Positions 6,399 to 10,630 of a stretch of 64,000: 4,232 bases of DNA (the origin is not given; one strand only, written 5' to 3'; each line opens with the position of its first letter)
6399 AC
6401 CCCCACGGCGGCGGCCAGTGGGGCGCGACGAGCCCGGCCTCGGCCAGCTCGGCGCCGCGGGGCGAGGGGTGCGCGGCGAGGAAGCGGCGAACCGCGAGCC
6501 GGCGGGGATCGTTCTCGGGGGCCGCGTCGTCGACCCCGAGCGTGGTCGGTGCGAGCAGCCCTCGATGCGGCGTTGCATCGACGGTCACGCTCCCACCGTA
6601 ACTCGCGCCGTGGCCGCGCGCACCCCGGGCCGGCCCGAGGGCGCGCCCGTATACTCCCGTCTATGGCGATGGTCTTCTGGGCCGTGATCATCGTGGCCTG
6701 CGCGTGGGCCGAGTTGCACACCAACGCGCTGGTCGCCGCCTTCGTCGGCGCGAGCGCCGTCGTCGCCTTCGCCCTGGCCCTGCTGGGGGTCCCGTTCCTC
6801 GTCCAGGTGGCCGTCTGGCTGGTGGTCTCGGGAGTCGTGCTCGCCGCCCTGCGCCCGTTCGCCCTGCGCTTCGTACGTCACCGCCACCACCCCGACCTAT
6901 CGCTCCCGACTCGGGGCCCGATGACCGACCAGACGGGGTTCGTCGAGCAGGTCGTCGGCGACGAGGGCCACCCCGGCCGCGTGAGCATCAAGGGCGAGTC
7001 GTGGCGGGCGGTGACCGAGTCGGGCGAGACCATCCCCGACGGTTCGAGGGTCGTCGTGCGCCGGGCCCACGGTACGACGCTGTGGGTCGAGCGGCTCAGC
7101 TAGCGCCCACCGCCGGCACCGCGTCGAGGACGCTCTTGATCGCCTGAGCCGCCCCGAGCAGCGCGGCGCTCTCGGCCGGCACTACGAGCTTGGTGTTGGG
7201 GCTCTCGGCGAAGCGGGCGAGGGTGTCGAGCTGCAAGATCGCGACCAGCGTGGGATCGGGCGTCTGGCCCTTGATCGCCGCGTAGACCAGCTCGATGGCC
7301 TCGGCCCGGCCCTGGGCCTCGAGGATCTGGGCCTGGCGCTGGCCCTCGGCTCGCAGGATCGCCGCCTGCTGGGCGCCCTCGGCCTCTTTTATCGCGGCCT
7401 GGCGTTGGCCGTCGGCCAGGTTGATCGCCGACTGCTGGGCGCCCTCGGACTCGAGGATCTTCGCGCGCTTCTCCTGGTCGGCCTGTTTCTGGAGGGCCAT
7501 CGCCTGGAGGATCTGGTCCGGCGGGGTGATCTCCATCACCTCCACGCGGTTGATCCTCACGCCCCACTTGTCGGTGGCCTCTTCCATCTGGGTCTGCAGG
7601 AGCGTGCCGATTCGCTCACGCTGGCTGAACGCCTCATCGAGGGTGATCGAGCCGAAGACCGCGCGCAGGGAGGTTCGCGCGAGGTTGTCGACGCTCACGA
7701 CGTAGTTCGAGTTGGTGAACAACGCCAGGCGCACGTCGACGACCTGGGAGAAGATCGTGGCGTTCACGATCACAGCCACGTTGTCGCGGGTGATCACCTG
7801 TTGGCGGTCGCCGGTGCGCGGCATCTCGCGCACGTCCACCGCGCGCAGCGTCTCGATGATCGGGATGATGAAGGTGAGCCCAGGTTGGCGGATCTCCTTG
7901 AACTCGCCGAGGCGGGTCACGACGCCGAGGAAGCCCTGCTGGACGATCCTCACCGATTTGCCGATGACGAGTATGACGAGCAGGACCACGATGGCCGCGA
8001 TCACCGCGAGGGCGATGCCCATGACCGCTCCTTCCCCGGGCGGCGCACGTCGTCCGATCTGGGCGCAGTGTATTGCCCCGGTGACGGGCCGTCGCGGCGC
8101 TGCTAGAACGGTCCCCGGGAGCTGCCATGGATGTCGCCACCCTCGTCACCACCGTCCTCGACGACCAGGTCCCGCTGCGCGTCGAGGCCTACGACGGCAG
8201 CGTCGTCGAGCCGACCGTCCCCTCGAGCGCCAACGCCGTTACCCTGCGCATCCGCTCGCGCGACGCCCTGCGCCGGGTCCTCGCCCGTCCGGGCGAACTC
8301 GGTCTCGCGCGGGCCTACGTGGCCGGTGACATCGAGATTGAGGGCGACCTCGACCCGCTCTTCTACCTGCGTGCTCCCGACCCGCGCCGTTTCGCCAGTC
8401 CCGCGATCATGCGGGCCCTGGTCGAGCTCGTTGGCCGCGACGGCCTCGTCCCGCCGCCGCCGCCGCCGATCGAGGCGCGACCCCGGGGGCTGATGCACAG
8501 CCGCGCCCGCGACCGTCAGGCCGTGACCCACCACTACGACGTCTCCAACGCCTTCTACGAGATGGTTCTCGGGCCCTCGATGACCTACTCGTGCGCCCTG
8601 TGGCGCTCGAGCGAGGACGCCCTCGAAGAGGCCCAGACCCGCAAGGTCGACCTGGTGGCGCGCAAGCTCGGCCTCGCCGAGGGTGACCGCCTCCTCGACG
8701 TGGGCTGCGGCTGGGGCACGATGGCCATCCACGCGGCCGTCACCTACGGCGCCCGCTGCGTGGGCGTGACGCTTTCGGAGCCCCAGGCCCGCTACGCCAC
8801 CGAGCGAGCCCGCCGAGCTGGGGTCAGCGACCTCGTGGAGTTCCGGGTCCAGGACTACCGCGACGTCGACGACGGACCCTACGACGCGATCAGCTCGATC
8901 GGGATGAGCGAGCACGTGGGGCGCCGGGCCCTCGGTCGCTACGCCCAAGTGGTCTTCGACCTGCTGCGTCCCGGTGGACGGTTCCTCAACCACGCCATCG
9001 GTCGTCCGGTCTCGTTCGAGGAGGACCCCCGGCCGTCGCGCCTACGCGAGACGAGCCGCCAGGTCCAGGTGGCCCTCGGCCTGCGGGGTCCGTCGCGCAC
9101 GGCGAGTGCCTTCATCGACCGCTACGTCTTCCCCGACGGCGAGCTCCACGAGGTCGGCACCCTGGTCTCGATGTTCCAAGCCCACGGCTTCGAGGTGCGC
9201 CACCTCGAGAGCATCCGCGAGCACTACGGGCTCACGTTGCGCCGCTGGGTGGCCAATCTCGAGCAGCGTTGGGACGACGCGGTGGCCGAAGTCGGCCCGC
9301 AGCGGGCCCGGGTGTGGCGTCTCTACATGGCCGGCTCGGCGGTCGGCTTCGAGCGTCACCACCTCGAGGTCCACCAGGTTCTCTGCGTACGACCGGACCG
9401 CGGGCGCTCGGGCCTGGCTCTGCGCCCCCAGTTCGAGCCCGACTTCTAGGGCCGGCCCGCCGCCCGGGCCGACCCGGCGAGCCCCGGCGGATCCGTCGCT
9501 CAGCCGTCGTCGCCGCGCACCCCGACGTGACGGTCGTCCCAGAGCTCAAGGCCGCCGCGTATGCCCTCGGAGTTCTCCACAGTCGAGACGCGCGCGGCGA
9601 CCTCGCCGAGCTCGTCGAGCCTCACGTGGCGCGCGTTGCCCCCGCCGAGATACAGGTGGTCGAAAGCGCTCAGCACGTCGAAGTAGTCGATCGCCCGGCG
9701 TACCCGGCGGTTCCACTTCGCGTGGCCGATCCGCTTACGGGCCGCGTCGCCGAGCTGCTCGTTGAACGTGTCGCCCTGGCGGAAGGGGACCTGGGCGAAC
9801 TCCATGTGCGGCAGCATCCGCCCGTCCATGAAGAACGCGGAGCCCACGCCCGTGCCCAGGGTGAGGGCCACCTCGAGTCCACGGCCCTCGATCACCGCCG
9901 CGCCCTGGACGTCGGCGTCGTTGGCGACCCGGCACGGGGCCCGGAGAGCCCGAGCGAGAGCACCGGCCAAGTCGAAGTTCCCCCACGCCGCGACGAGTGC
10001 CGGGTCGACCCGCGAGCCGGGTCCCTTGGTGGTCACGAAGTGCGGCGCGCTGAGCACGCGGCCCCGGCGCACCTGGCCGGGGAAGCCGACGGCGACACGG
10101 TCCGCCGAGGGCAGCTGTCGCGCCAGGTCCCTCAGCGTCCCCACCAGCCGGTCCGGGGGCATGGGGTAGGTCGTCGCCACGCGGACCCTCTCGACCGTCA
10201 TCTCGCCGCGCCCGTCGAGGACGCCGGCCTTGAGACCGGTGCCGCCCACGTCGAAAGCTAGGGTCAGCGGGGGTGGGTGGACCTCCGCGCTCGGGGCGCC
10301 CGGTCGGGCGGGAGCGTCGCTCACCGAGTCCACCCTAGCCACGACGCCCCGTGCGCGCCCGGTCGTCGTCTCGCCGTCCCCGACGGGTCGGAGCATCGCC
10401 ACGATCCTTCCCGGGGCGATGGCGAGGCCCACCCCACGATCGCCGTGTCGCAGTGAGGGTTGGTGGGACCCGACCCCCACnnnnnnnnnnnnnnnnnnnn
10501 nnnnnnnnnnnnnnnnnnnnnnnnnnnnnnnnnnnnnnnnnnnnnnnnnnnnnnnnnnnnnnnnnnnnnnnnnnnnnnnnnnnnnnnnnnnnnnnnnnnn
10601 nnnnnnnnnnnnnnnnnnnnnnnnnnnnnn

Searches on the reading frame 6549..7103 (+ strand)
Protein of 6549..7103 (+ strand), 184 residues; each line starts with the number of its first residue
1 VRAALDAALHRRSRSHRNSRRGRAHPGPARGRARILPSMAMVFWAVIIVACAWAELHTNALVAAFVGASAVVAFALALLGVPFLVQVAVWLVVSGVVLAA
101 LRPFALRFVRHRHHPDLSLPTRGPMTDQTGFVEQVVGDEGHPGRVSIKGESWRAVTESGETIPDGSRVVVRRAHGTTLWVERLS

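Call 19: search_protein_families(library=pfam, proteins=[window:6549-7103:+], max_evalue=0.00001)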
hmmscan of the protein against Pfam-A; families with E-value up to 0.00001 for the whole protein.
window:6549-7103:+ (184 aa): 1 family
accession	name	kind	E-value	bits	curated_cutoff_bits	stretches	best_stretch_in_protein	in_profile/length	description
PF01957.25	NfeD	-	6.3e-12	46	29.1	1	127-182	6-57/57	NfeD-like C-terminal, partner-binding domain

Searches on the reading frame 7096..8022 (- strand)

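Call 19: search_protein_families(library=pfam, proteins=[window:7096-8022:-], max_evalue=0.00001)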
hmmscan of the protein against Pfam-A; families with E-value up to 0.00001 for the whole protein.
window:7096-8022:- (308 aa): 1 family
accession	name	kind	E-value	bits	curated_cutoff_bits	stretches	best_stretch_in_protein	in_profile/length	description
PF01145.31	Band_7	-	3e-33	115.8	23.6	1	26-194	2-174/176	SPFH domain / Band 7 family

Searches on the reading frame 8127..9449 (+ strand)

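Call 19: search_protein_families(library=pfam, proteins=[window:8127-9449:+], max_evalue=0.00001)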
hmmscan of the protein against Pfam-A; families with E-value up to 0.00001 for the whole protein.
window:8127-9449:+ (440 aa): 6 families
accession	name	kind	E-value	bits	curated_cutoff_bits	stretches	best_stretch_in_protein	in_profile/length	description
PF02353.26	CMAS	-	1.2e-86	290.9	27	1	125-418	2-273/273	Mycolic acid cyclopropane synthetase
PF13649.12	Methyltransf_25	-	5.2e-15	56.4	27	1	190-284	2-97/97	Methyltransferase domain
PF08241.18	Methyltransf_11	-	8.1e-13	49.3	21.2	1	190-287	1-94/95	Methyltransferase domain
PF13489.12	Methyltransf_23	-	6.3e-11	42.7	27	1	168-359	4-163/164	Methyltransferase domain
PF08242.18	Methyltransf_12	-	2.6e-10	41.3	30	1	190-286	1-98/98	Methyltransferase domain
PF13847.12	Methyltransf_31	-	7.8e-09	35.8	27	1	185-292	3-113/145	Methyltransferase domain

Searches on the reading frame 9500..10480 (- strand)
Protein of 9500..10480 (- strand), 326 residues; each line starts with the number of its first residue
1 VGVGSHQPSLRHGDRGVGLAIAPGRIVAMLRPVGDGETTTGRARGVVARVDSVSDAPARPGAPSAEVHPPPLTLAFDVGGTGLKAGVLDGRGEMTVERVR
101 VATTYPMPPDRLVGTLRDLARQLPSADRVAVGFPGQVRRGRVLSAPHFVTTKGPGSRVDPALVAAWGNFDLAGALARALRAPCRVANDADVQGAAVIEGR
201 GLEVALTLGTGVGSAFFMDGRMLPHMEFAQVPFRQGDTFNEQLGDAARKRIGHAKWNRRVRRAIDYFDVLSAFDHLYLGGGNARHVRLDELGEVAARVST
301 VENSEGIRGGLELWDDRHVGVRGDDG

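Call 19: search_protein_families(library=pfam, proteins=[window:9500-10480:-], max_evalue=0.00001)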
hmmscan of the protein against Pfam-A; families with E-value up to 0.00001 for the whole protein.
window:9500-10480:- (326 aa): 1 family
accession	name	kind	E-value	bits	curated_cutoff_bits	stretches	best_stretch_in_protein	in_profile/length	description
PF00480.26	ROK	-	8.9e-11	42.3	22.9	1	74-222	2-144/294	ROK family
